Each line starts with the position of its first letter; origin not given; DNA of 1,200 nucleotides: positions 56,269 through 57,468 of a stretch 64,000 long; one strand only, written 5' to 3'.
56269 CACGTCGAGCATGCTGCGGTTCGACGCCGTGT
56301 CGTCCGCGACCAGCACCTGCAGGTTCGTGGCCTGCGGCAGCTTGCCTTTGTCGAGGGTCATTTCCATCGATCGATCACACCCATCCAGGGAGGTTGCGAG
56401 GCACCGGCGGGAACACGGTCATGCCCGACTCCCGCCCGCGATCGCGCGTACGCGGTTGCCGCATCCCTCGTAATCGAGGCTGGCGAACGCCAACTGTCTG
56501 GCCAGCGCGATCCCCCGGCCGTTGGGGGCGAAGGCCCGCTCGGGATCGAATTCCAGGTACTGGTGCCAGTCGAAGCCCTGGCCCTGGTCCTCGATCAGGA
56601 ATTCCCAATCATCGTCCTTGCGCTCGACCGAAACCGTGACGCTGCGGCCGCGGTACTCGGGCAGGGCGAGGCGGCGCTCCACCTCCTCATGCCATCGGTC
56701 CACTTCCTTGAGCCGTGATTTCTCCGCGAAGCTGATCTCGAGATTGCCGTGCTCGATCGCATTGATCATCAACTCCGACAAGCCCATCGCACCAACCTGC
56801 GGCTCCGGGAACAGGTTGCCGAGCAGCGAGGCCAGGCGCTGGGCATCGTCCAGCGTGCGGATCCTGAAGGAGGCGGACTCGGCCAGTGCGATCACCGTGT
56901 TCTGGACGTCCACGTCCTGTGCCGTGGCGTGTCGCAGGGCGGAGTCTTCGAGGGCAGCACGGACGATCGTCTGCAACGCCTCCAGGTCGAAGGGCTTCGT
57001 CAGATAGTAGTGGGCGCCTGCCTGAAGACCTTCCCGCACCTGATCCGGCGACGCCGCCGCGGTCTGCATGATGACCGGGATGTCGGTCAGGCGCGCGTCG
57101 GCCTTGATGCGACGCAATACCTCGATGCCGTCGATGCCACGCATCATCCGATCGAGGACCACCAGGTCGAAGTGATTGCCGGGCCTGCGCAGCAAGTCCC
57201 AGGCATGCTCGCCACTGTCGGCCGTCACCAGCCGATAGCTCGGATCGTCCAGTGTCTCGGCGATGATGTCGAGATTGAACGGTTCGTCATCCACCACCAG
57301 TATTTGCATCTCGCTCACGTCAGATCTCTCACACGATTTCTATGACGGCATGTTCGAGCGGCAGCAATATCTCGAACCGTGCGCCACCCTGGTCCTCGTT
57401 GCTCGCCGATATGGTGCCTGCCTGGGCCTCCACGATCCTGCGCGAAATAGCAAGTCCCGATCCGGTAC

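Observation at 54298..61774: Partner-switching kinase and phosphatase each under receiver control, driven by a 1481-aa CHASE/7xPAS kinase, with a PilZ protein but no STAS antagonist or sigma factor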

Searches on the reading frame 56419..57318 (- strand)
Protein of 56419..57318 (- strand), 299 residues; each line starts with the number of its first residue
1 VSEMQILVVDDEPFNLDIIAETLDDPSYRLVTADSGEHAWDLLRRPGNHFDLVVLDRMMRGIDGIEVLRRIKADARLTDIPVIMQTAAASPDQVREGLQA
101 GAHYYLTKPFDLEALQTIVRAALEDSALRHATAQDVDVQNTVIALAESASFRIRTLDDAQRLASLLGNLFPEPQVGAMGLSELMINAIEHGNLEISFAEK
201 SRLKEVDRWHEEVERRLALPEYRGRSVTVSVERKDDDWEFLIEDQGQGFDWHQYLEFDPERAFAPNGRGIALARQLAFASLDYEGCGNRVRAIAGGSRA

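Call 3: search_protein_families(library=pfam, proteins=[window:56419-57318:-], max_evalue=0.01)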
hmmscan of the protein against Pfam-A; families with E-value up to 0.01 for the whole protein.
window:56419-57318:- (299 aa): 3 families
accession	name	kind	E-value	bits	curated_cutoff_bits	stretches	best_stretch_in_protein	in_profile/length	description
PF00072.30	Response_reg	-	3.6e-27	95.2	30.2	1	6-119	1-110/111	Response regulator receiver domain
PF13581.12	HATPase_c_2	-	4.6e-10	40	27.4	1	178-292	34-125/127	Histidine kinase-like ATPase domain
PF02518.31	HATPase_c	-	0.0057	17.5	26.4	0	181-276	11-83/111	Histidine kinase-, DNA gyrase B-, and HSP90-like ATPase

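Call 4: search_protein_families(library=ncbifam, proteins=[window:56419-57318:-], max_evalue=0.01)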
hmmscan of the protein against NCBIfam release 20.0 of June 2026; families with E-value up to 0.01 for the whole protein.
window:56419-57318:- (299 aa): 100 families (the best 25 are shown)
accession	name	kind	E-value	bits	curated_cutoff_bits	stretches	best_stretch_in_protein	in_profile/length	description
NF007135.0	PRK09581.1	equivalog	2.3e-25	89.3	474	1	5-143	4-146/457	PleD family two-component system response regulator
TIGR02154.1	PhoB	equivalog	1.8e-23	83.1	296.2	1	4-141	3-137/226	phosphate regulon transcriptional regulator PhoB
NF041734.1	resp_reg_RppA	equivalog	8.8e-22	77.6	250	1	4-147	1-140/229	two-component system response regulator RppA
NF053854.1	RespRegPhoBBctds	equivalog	1.3e-21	77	270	1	6-135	1-127/225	two-component system response regulator PhoB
NF011874.0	PRK15347.1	equivalog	3e-21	75.2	852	1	3-132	690-819/921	two component system sensor kinase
NF040689.1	MtrAB_MtrA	equivalog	9.7e-21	74.1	300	1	6-148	1-136/219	MtrAB system response regulator MtrA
NF045944.1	ResRegRpaBCyano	equivalog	1.7e-18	66.9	330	1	7-144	1-132/229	response regulator transcription factor RpaB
NF007005.1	PRK09468.1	equivalog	3.2e-18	66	331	1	3-135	3-131/237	osmolarity response regulator transcription factor OmpR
NF041733.1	resp_reg_CseB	equivalog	3.5e-18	65.8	350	1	5-137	2-129/228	two-component system response regulator CseB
NF008318.0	PRK11107.1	equivalog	4.7e-18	64.7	890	1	3-129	667-791/920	two-component sensor histidine kinase BarA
NF040534.1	resp_reg_YycF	equivalog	1.8e-17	63.4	340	1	5-141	2-133/231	response regulator YycF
NF007689.0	PRK10365.1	equivalog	9.1e-17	61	760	1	3-133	5-131/441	sigma-54-dependent response regulator transcription factor ZraR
NF033120.0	vanR_FM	exception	2e-16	60.3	460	1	1-125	1-120/231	vancomycin resistance response regulator transcription factor, VanR-F/VanR-M family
TIGR01818.1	ntrC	equivalog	2e-16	59.9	558.6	1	6-144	1-135/463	nitrogen regulation protein NR(I)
NF011695.0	PRK15115.1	equivalog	4.1e-16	58.8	763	1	4-162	7-154/445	two-component system response regulator GlrR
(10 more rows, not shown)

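Call 6: find_encoding_contigs(protein=window:56419-57318:-, flank=10000, max_places=6)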
Protein window:56419-57318:- (299 aa): no gene with exactly this product is on record in the collection.
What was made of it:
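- Tried and rejected: An exact look-up of RW from its GTG start found nothing (call 6).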

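Call 7: find_homologous_proteins(query=window:56419-57318:-)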
Query window:56419-57318:- (299 aa): 6043 proteins with E <= 0.001 among 8000 candidates; the best 120 are listed.
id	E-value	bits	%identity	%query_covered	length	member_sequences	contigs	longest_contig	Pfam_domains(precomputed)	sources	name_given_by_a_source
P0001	7.8e-192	654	100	99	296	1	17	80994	PF13581.13,PF00072.31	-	-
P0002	5.0e-158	543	82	100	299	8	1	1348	PF13581.13,PF00072.31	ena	-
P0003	2.2e-149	514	79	98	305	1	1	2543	PF13581.13,PF00072.31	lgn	-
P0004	1.2e-148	512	79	99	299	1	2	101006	PF13581.13,PF00072.31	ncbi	-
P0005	9.6e-147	506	78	100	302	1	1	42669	PF13581.13,PF00072.31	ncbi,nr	ncbi:MAG: response regulator [Rhodocyclaceae bacterium]|nr:response regulator [Rhodocyclaceae bacter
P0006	3.9e-140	484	74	99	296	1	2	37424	PF13581.13,PF00072.31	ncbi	-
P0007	1.2e-132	459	73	96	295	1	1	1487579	PF13581.13,PF00072.31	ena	-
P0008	2.3e-129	449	72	99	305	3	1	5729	PF13581.13,PF00072.31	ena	-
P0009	6.2e-129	447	71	97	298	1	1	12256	PF13581.13,PF00072.31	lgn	-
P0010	2.3e-114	399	63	98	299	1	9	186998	PF13581.13,PF00072.31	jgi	jgi:CheY-like chemotaxis protein/anti-sigma regulatory factor (Ser/Thr protein kinase)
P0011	2.1e-113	396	63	98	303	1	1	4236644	PF13581.13,PF00072.31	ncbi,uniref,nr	ncbi:response regulator [Nitrogeniibacter mangrovi]|uniref:Response regulator n=1 Tax=Nitrogeniibact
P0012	2.9e-113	396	62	99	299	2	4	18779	PF13581.13,PF00072.31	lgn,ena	-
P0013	4.6e-112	392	63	98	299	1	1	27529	PF13581.13,PF00072.31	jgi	-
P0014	9.5e-112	391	61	98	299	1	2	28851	PF13581.13,PF00072.31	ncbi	-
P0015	1.5e-111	390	62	98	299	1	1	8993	PF13581.13,PF00072.31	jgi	-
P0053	2.2e-104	367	61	97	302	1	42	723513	PF13581.13,PF00072.31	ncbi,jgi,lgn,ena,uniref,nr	ncbi:response regulator [Zoogloea sp.]|jgi:CheY-like chemotaxis protein|uniref:ATP-binding response 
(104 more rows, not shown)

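Call 8: find_encoding_contigs(protein=P0001, flank=10000, max_places=4)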
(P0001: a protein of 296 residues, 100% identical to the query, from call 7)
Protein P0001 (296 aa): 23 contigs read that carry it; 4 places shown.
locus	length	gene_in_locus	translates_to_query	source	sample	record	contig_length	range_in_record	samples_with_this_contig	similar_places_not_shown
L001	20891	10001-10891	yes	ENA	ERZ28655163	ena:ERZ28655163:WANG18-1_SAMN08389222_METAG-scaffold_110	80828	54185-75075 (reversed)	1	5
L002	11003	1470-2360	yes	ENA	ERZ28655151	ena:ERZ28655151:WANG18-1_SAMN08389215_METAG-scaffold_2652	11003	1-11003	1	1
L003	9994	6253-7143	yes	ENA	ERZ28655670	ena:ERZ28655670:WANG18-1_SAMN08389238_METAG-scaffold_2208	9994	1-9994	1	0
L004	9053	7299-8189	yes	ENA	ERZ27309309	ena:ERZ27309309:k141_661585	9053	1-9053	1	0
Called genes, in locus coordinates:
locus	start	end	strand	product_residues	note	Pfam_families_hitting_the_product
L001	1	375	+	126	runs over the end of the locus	PF01903:CbiX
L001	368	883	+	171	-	-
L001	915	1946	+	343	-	PF25919:BSH_CusB (faint), PF25917:BSH_RND, PF25876:HH_MFP_RND, PF25954:Beta-barrel_RND_2 (weak), PF25975:CzcB_C (weak)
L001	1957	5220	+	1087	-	PF00873:ACR_tran, PF02355:SecD_SecF_C (faint), PF00873:ACR_tran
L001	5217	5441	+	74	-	PF11127:YgaP-like_TM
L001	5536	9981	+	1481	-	PF03924:CHASE (weak), PF00989:PAS (weak), PF08448:PAS_4, PF08447:PAS_3, PF00989:PAS, PF08447:PAS_3, PF00512:HisKA, PF02518:HATPase_c, +4 more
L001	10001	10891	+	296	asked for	PF00072:Response_reg, PF13581:HATPase_c_2 (weak)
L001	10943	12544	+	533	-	PF00072:Response_reg, PF00989:PAS, PF08448:PAS_4, PF13426:PAS_9, PF07228:SpoIIE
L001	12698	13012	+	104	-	-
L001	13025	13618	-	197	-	PF02600:DsbB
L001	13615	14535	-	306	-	PF02885:Glycos_trans_3N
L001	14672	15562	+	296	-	PF03446:NAD_binding_2, PF03807:F420_oxidored, PF14833:NAD_binding_11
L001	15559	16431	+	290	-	PF03446:NAD_binding_2, PF03807:F420_oxidored, PF14833:NAD_binding_11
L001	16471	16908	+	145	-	PF03168:LEA_2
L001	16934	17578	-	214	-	PF00596:Aldolase_II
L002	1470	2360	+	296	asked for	PF00072:Response_reg, PF13581:HATPase_c_2 (weak)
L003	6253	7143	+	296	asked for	PF00072:Response_reg, PF13581:HATPase_c_2 (weak)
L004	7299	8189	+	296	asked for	PF00072:Response_reg, PF13581:HATPase_c_2 (weak)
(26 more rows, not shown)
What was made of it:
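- Beyond the window end, the source scaffold carries a YgaP-like gene, an RND pump, an MFP, a hypothetical gene and CbiX (call 8). The downstream 10 kb holds housekeeping genes (call 8).
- Tried and rejected: The public gene call starts at the ATG 9 nt downstream (calls 7, 8).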

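Call 10: find_encoding_contigs(protein=P0011, flank=8000, max_places=2)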
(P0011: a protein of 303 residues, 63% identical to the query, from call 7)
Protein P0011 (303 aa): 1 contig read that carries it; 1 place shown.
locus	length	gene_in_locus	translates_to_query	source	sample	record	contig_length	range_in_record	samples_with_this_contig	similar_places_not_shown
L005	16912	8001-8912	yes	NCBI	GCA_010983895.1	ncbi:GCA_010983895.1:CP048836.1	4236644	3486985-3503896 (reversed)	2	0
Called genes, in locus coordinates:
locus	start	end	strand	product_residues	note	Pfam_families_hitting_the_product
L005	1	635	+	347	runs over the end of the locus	PF25919:BSH_CusB (faint), PF25917:BSH_RND, PF25881:HH_YBHG (weak), PF25876:HH_MFP_RND, PF25954:Beta-barrel_RND_2 (weak), PF25975:CzcB_C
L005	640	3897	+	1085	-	PF00873:ACR_tran, PF02355:SecD_SecF_C (weak), PF00873:ACR_tran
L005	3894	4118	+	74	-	PF11127:YgaP-like_TM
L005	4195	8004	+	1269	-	PF03924:CHASE, PF08448:PAS_4, PF08448:PAS_4, PF13426:PAS_9, PF08448:PAS_4, PF00989:PAS, PF08448:PAS_4, PF08447:PAS_3, +6 more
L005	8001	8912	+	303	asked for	PF00072:Response_reg, PF13581:HATPase_c_2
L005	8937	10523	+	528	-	PF00072:Response_reg, PF00989:PAS, PF08448:PAS_4, PF13188:PAS_8 (weak), PF24820:Diguanyl_cycl_sensor (weak), PF13426:PAS_9, PF07228:SpoIIE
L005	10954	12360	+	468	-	PF13379:NMT1_2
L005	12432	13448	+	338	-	PF00528:BPD_transp_1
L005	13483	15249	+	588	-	PF00005:ABC_tran, PF13191:AAA_16 (faint), PF13555:AAA_29 (faint), PF20703:nSTAND1 (faint), PF00004:AAA (faint), PF13304:AAA_21 (faint), PF13401:AAA_22 (faint), PF00005:ABC_tran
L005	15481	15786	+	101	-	PF07238:PilZ (weak)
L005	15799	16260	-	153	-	PF00075:RNase_H, PF13456:RVT_3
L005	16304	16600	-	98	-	PF22277:EncFtn-like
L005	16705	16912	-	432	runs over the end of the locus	PF08376:NIT, PF03861:ANTAR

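Call 11: find_encoding_contigs(protein=P0053, flank=8000, max_places=2)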
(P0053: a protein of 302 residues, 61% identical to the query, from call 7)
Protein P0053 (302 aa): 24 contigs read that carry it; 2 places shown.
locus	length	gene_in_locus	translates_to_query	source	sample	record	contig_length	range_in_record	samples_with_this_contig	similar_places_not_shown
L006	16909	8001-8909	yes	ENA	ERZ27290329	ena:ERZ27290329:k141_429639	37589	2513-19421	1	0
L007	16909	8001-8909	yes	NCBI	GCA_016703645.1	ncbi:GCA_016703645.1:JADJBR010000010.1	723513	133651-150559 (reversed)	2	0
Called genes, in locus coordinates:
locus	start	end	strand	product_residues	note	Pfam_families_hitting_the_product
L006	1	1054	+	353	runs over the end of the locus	PF25919:BSH_CusB (faint), PF00364:Biotin_lipoyl (faint), PF25917:BSH_RND, PF25954:Beta-barrel_RND_2, PF25975:CzcB_C (weak)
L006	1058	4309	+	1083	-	PF00873:ACR_tran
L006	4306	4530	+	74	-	PF11127:YgaP-like_TM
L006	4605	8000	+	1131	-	PF03924:CHASE, PF00989:PAS (faint), PF13188:PAS_8 (weak), PF13426:PAS_9 (faint), PF08448:PAS_4, PF08447:PAS_3, PF00512:HisKA, PF02518:HATPase_c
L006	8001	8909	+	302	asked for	PF00072:Response_reg, PF13581:HATPase_c_2 (weak)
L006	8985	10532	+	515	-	PF00072:Response_reg, PF00989:PAS, PF08448:PAS_4, PF13188:PAS_8 (weak), PF13426:PAS_9, PF07228:SpoIIE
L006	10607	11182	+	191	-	PF00072:Response_reg (weak), PF03861:ANTAR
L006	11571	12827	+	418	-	PF13379:NMT1_2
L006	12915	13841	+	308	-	PF00528:BPD_transp_1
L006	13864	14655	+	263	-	PF00005:ABC_tran, PF13304:AAA_21 (faint)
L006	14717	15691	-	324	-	PF00657:Lipase_GDSL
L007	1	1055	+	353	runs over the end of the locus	PF25919:BSH_CusB (faint), PF00364:Biotin_lipoyl (faint), PF25917:BSH_RND, PF25954:Beta-barrel_RND_2, PF25975:CzcB_C (weak)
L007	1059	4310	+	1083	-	PF00873:ACR_tran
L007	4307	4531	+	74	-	PF11127:YgaP-like_TM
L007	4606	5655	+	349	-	PF03924:CHASE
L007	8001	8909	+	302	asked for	PF00072:Response_reg, PF13581:HATPase_c_2 (weak)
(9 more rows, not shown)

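Call 13: find_related_loci(query=A1, collection=genome_contigs, flank=10000)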
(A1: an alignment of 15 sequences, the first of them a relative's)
Query A1 (296 aa) in genome_contigs; peptide patterns used: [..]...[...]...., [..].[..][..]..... (x = any residue, [..] = any of these).
600 stretches matched a pattern (row limit reached: there are more); 582 encode a relative of the query (tblastn E <= 1e-3); the best 80 are kept; 80 distinct loci.
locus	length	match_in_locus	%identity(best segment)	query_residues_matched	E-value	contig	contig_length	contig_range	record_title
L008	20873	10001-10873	62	1-290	1e-113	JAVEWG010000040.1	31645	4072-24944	MAG: Rhodocyclaceae bacterium isolate BF4_14 NODE_4067_length_31645_cov_34.442636_Biofilm4, whole genome shotgun sequenc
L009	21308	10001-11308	62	1-290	2e-111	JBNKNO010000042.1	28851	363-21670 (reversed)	MAG: Rhodocyclaceae bacterium isolate G2.bin.13.strict NODE_42_length_28851_cov_33.080211, whole genome shotgun sequence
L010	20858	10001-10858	60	2-287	1e-108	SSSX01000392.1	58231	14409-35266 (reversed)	MAG: Zoogloeaceae bacterium isolate EBPR_Bin8 EBPR_Bin8_403110, whole genome shotgun sequence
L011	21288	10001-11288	59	1-286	1e-105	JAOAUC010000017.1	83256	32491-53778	MAG: Zoogloea oleivorans isolate AF21_PE0_T1_S7_64_23 T1_S7_132_length_83256_cov_14, whole genome shotgun sequence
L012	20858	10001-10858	59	2-287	2e-105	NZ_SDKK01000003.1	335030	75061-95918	Zoogloea oleivorans strain Buc BUC_nxtrim.se_trimmed_contig_11, whole genome shotgun sequence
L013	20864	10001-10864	58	2-289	8e-105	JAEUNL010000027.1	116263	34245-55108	MAG: Rhodocyclaceae bacterium isolate new MAG-172 k141_2029798, whole genome shotgun sequence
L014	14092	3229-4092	57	3-290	2e-104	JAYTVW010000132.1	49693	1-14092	MAG: Rhodocyclales bacterium isolate GFS_5745 GFS_5745_131, whole genome shotgun sequence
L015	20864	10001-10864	55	2-289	2e-101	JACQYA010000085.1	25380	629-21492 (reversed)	MAG: Betaproteobacteria bacterium isolate NC_groundwater_1529_Pr4_S-0.65um_63_14 SR1-18-Sp65_coassembly_scaffold_205545,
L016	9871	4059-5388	55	1-289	5e-101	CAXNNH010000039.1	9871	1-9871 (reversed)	MAG: Burkholderiales bacterium isolate MiH-14oct19-124 genome assembly, contig: MiH-14oct19-C14795, whole genome shotgun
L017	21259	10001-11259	54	1-289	1e-99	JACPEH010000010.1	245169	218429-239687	MAG: Rhodocyclales bacterium isolate NC_groundwater_330_Ag_B-0.1um_67_97 GD18-4_B1_scaffold_347075, whole genome shotgun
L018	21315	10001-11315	56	1-289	2e-99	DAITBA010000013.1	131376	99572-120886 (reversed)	MAG TPA_asm: Rhodocyclaceae bacterium isolate CTOTU46452 NODE_25_length_131376_cov_16.842775, whole genome shotgun seque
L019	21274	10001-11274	56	1-289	8e-99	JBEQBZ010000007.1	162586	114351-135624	MAG: Methyloversatilis sp. isolate 05_S201.rosella_refine.71_0 NODE_26_length_162586_cov_6.367754:0-162586, whole genome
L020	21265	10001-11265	56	1-289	4e-98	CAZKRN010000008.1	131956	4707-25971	MAG TPA_asm: uncultured Methyloversatilis sp. isolate SRP287051_co2_164 genome assembly, contig: NODE_258_length_131956_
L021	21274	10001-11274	55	1-289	3e-97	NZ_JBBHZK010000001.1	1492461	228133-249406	Methyloversatilis sp. MC4-4 1, whole genome shotgun sequence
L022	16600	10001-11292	56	1-289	4e-97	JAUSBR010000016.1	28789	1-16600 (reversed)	MAG: Sideroxyarcus sp. isolate E6_metabat.bin.91_sub E6_k141_282692, whole genome shotgun sequence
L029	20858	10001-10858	52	2-287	4e-94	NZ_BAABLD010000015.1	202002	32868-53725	Viridibacterium curvum strain JCM 18715 sequence15, whole genome shotgun sequence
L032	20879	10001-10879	50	3-295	4e-93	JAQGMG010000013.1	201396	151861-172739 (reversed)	MAG: Rhodocyclales bacterium isolate RYN_555 scaffold_1022778, whole genome shotgun sequence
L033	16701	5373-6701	56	1-288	4e-93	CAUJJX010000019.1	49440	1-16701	MAG: Pseudomonadota bacterium isolate KLAP10 genome assembly, contig: KLAP10_629935, whole genome shotgun sequence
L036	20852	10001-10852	54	2-289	1e-92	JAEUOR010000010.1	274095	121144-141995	MAG: Burkholderiales bacterium isolate new MAG-204 k141_627712, whole genome shotgun sequence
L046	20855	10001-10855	54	2-286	5e-91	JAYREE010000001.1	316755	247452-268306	MAG: Azonexus sp. isolate SH_SHASGE2bin.22 NODE_27_length_316755_cov_11.860230, whole genome shotgun sequence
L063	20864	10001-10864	52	2-288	8e-88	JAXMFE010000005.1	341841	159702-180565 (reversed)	MAG: Burkholderiales bacterium isolate STL-PRO80 C1.31.fa-5, whole genome shotgun sequence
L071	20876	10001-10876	51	2-294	4e-86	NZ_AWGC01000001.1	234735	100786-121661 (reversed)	Asticcacaulis sp. AC402 contig00001, whole genome shotgun sequence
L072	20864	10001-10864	49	2-289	4e-86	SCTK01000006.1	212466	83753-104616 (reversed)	MAG: Burkholderiaceae bacterium isolate FW300_bin.58 FW300_bin.58-75397, whole genome shotgun sequence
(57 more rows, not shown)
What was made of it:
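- Closest known: TciK/TciR of Vogesella indigofera. Same: This matches the distribution I found (call 13).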

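Call 18: search_solved_structures(query=A1, max_evalue=1, show_alignments=0)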
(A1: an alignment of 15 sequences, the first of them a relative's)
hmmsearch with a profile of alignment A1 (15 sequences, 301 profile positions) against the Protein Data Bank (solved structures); distinct sequences matched with E-value up to 1: 320 (the best 60 are shown).
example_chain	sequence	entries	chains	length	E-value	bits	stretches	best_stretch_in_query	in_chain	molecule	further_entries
9xzo_A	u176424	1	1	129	2.7e-26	95.3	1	4-129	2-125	De novo protein M1X0B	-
9g85_A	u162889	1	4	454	9.8e-25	90.2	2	4-140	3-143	Response regulator PleD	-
2wb4_A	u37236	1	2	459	1e-24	90.1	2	4-140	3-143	DIGUANYLATE CYCLASE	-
9g86_A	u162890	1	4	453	1.3e-24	89.7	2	4-139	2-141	Response regulator PleD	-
1w25_A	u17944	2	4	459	1.4e-24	89.7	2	4-139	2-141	STALKED-CELL DIFFERENTIATION CONTROLLING PROTEIN | RESPONSE REGULATOR PLED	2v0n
9dvt_R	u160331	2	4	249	3.3e-23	85.2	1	3-126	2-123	DNA-binding dual master transcriptional regulator RpaA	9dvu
4hns_A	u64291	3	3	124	5.2e-23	84.5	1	3-116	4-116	Chemotaxis protein CheY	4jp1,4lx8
3to5_A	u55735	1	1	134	6.1e-23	84.3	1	3-116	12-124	CheY homolog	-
9qih_A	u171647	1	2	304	3.6e-22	81.8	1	3-293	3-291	SenB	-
4hnq_A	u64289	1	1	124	7e-22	80.8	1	3-116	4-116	Chemotaxis protein CheY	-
3fgz_A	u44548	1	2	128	1.2e-20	76.8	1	4-117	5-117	Chemotaxis protein cheY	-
3f7n_A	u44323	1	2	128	1.4e-20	76.6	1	4-117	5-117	Chemotaxis protein cheY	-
3h1g_A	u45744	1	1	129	2e-20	76.1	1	3-117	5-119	Chemotaxis protein cheY homolog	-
7qz2_A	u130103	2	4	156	2.1e-20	75.9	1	4-119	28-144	Histidine kinase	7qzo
9h6e_D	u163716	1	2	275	3.2e-20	75.4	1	2-128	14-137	Two-component response regulator ARR1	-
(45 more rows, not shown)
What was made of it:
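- On TciR/LvrC-type response regulators (receiver + RsbW-like domain): The profile gives E=3.6e-22 over residues 3-293 against 3-291 (call 18).
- Closest known: LvrC. Same: The profile matches it over the full length at E=3.6e-22 (call 18).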
